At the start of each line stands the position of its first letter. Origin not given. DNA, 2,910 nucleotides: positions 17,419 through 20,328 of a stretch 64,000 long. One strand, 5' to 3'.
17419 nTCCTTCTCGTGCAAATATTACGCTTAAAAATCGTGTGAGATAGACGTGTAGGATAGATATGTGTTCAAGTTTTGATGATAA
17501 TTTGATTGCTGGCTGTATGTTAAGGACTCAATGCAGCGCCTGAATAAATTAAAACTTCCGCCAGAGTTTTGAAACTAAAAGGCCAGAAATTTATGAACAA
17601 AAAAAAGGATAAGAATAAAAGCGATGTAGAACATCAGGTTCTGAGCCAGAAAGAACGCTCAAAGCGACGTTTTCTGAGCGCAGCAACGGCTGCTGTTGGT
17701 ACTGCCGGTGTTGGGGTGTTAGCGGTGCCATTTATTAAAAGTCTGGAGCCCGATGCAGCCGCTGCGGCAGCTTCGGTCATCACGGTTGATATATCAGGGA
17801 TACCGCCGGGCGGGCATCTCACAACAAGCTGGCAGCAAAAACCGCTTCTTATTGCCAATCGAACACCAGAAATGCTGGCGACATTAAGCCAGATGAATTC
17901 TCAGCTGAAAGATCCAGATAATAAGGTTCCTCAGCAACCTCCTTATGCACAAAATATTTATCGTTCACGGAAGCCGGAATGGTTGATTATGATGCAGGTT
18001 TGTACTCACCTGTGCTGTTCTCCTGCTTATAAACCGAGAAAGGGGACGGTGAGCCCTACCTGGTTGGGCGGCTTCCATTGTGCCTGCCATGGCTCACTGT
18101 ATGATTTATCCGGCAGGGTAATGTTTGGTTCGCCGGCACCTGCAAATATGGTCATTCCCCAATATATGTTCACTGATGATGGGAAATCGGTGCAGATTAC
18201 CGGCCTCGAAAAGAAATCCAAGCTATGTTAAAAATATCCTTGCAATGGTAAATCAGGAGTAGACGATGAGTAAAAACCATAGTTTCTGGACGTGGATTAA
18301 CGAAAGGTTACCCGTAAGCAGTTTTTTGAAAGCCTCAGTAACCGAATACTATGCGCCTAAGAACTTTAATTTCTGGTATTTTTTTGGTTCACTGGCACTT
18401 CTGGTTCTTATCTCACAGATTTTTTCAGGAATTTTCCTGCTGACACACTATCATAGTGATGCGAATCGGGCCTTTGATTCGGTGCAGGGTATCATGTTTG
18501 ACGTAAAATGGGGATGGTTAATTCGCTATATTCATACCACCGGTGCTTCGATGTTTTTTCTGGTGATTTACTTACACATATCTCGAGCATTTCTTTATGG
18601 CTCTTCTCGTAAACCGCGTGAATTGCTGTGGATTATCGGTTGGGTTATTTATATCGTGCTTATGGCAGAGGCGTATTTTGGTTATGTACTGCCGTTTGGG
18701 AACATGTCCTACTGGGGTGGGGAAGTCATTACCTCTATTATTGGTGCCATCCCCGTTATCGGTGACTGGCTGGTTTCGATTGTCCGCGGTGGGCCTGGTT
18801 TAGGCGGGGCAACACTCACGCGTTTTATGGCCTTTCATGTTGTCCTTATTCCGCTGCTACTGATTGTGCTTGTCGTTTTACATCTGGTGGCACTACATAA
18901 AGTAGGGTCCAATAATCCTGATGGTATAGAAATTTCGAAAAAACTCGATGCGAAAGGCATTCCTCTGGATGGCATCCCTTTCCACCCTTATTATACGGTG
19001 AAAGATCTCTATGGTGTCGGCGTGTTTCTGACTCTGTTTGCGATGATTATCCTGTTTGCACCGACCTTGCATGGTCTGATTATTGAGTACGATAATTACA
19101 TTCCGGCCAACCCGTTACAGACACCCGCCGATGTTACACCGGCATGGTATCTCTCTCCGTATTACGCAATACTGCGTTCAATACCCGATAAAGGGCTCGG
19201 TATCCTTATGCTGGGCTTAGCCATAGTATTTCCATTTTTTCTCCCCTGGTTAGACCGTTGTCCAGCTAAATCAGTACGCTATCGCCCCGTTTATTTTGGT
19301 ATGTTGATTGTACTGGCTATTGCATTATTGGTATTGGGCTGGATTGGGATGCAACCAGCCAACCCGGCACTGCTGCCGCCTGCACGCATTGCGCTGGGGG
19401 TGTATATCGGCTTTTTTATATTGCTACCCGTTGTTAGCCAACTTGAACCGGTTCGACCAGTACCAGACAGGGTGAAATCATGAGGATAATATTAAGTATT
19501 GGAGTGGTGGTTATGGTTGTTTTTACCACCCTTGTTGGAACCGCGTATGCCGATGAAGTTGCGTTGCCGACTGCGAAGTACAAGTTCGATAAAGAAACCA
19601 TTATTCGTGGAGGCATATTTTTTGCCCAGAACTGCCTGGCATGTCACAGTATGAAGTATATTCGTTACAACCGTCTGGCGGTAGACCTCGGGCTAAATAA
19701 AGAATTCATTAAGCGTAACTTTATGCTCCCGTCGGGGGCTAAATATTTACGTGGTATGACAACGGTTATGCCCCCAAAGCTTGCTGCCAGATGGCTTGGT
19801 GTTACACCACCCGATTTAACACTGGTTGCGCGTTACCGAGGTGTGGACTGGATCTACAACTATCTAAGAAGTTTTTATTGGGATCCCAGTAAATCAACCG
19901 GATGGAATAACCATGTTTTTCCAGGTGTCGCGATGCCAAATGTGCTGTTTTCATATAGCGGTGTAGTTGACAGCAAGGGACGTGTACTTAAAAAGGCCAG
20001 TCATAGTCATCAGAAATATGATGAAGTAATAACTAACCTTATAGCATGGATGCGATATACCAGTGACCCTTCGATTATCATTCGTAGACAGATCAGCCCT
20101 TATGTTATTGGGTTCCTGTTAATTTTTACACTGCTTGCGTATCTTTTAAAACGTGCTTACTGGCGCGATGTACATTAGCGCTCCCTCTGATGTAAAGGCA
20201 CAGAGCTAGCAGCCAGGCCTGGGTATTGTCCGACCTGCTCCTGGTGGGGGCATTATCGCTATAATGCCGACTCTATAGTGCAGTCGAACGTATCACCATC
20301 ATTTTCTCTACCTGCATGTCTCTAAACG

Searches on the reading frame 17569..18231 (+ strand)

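Call 71: search_protein_families(library=pfam, proteins=[window:17569-18231:+], max_evalue=0.00001)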
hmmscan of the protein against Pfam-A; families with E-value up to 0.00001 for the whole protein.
window:17569-18231:+ (220 aa): 2 families
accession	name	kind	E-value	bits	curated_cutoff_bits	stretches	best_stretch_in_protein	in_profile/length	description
PF10399.14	UCR_Fe-S_N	-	7e-11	41.8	24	1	27-62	6-41/41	Ubiquitinol-cytochrome C reductase Fe-S subunit TAT signal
PF00355.32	Rieske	-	2.7e-06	27.6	20.3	1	130-193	28-83/88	Rieske [2Fe-2S] domain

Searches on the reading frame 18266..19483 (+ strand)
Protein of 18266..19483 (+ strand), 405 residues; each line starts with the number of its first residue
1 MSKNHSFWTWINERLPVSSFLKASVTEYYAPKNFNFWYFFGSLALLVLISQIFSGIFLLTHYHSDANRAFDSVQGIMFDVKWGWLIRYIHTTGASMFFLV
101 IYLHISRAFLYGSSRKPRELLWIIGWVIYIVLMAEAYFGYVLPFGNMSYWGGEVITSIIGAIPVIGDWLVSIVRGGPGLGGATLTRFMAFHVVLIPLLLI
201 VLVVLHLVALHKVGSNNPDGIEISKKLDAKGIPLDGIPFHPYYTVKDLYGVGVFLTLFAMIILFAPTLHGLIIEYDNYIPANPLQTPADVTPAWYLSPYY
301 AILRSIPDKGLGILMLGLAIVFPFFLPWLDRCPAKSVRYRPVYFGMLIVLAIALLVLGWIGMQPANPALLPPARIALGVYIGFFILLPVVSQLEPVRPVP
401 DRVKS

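Call 71: search_protein_families(library=pfam, proteins=[window:18266-19483:+], max_evalue=0.00001)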
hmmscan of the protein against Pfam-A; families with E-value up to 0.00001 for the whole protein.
window:18266-19483:+ (405 aa): 3 families
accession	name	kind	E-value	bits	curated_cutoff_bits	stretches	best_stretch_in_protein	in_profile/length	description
PF00033.24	Cytochrome_B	-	3.9e-62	209.9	27.2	1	26-214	2-189/189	Cytochrome b/b6/petB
PF13631.11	Cytochrom_B_N_2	-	4.8e-41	141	27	1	96-268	2-165/169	Cytochrome b(N-terminal)/b6/petB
PF00032.22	Cytochrom_B_C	-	5e-32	110.6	20.7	1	280-380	1-101/102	Cytochrome b(C-terminal)/b6/petD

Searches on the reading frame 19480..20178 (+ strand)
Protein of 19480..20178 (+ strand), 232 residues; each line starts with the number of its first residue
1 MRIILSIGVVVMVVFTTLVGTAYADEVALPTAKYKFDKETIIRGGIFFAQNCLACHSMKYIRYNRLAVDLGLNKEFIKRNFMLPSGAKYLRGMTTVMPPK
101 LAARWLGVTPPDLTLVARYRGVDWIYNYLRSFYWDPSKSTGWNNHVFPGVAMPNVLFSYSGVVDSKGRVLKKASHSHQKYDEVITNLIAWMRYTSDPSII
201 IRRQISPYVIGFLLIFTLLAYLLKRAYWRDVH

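Call 71: search_protein_families(library=pfam, proteins=[window:19480-20178:+], max_evalue=0.00001)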
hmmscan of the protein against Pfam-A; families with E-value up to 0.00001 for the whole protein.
window:19480-20178:+ (232 aa): 1 family
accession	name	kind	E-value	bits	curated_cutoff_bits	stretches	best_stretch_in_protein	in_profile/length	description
PF02167.20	Cytochrom_C1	-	1.2e-19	71.3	22.8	2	100-230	87-218/219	Cytochrome C1 family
